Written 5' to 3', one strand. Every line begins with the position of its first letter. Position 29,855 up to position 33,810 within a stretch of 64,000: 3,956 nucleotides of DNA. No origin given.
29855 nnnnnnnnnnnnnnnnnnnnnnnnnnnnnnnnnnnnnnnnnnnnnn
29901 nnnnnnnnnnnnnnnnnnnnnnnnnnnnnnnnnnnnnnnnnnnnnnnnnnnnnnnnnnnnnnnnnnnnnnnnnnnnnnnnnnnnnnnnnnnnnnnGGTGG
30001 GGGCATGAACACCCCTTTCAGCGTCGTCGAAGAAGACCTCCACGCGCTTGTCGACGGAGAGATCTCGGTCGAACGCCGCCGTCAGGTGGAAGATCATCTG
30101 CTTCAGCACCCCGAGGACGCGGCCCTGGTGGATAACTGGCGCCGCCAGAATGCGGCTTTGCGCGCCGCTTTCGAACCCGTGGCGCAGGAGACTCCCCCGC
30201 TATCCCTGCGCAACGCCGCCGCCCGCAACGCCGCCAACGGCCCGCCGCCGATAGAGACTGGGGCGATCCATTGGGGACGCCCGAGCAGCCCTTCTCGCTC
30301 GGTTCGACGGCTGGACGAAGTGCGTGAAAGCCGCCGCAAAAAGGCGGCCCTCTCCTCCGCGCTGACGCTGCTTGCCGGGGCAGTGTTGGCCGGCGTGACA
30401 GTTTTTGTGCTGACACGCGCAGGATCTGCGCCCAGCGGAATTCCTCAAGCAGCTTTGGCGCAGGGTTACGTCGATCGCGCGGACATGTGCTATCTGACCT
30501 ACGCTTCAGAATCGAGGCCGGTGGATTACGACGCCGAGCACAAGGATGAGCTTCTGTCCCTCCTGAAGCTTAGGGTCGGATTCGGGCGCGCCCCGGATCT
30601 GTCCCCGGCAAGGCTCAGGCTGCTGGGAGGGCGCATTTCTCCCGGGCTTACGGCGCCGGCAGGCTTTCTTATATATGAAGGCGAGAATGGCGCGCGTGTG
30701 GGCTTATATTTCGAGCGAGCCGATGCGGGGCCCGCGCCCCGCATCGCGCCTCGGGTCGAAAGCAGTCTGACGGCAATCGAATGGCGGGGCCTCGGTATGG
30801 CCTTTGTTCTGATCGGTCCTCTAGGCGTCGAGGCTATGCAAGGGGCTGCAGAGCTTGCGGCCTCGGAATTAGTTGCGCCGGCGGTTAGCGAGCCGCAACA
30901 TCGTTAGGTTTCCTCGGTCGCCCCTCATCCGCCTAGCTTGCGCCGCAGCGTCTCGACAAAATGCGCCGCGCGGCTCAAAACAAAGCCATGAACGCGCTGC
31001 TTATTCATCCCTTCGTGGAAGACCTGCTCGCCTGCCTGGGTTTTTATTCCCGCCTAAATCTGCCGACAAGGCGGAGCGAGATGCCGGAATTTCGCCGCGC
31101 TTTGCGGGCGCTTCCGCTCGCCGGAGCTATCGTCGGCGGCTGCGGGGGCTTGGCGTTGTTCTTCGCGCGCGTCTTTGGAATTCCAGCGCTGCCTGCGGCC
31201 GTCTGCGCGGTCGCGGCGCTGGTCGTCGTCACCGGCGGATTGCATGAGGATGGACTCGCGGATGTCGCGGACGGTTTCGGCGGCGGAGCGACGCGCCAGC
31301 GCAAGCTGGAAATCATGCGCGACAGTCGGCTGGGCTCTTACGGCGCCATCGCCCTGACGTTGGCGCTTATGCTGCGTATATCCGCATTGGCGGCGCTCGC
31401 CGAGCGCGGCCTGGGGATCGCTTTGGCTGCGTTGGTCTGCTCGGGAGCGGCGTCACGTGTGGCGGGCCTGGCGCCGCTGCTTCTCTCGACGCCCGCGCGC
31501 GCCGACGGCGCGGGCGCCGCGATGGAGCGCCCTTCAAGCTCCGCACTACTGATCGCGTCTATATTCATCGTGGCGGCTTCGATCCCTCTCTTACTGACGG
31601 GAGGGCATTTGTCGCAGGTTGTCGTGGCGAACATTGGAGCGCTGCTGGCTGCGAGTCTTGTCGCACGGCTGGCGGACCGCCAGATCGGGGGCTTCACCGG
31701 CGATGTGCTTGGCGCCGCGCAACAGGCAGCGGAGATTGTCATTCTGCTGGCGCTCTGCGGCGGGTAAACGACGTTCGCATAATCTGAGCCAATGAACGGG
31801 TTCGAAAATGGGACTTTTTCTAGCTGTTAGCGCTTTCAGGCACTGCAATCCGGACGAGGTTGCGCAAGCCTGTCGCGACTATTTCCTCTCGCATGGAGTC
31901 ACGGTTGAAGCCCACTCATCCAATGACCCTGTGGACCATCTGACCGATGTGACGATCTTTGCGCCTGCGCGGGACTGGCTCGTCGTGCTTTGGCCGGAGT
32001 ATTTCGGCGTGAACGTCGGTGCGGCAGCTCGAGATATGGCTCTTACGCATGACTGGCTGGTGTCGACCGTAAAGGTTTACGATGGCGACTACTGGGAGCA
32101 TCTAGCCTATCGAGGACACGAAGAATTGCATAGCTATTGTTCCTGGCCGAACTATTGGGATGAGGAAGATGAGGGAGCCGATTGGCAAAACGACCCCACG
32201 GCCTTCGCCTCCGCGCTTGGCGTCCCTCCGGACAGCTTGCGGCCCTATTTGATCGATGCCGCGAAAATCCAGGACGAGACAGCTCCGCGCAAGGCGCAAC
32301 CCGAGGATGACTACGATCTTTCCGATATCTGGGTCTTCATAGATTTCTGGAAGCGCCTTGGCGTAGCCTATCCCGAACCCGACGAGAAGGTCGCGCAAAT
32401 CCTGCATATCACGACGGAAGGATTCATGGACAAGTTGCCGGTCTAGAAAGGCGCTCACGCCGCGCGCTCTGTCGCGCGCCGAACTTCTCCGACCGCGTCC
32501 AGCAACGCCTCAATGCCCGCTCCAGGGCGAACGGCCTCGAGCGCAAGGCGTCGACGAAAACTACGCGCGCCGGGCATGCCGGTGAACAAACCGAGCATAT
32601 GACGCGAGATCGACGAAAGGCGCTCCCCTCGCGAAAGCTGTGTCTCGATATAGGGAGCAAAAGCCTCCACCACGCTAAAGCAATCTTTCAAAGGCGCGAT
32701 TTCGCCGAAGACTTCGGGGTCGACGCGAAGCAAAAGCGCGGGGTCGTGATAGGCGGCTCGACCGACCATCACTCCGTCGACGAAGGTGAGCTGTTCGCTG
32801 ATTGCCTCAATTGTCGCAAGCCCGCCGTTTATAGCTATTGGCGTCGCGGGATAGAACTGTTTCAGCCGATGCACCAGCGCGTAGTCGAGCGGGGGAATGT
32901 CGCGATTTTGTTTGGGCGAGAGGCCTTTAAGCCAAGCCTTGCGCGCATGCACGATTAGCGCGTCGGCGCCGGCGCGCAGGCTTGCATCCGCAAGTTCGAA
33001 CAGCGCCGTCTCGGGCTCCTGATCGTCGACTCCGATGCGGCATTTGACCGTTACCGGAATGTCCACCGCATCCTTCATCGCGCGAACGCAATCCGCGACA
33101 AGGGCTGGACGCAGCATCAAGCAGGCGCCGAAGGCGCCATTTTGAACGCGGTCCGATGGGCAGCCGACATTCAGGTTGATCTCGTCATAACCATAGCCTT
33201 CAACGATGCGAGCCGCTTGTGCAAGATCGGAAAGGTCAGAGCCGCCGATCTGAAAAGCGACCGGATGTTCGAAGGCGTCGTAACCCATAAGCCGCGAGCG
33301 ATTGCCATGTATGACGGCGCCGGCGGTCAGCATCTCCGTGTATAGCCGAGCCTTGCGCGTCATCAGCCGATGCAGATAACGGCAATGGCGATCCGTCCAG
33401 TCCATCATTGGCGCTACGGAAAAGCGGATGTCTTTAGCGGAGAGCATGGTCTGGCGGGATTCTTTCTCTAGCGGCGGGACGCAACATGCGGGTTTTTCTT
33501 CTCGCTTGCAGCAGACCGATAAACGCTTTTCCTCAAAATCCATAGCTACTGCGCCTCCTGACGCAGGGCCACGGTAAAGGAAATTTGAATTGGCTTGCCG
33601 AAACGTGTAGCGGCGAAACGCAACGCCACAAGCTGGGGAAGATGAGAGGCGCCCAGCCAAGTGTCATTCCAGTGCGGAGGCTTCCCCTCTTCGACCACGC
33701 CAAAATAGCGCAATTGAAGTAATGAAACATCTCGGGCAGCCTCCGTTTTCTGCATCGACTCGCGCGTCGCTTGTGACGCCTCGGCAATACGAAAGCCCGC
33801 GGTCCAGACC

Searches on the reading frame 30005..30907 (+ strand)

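Call 11: search_protein_families(library=pfam, proteins=[window:30005-30907:+], max_evalue=0.01)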
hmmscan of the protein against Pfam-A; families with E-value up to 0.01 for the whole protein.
window:30005-30907:+ (300 aa): 1 family
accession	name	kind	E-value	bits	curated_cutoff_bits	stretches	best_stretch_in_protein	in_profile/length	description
PF13490.11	zf-HC2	-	0.00049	20.6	22.2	1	8-33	4-29/35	Putative zinc-finger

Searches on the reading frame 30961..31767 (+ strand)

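Call 11: search_protein_families(library=pfam, proteins=[window:30961-31767:+], max_evalue=0.01)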
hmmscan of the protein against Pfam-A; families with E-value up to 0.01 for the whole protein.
window:30961-31767:+ (268 aa): 1 family
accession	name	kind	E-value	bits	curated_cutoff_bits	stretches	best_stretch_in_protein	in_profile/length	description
PF02654.20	CobS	-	1.3e-48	166.4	23.2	1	26-263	2-207/207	Cobalamin-5-phosphate synthase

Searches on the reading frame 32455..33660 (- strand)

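Call 11: search_protein_families(library=pfam, proteins=[window:32455-33660:-], max_evalue=0.01)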
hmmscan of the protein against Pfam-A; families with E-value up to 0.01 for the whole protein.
window:32455-33660:- (401 aa): 1 family
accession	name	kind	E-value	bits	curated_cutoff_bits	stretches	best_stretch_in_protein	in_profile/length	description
PF01207.24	Dus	-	4.5e-80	269.5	20.4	1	82-373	2-290/311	Dihydrouridine synthase (Dus)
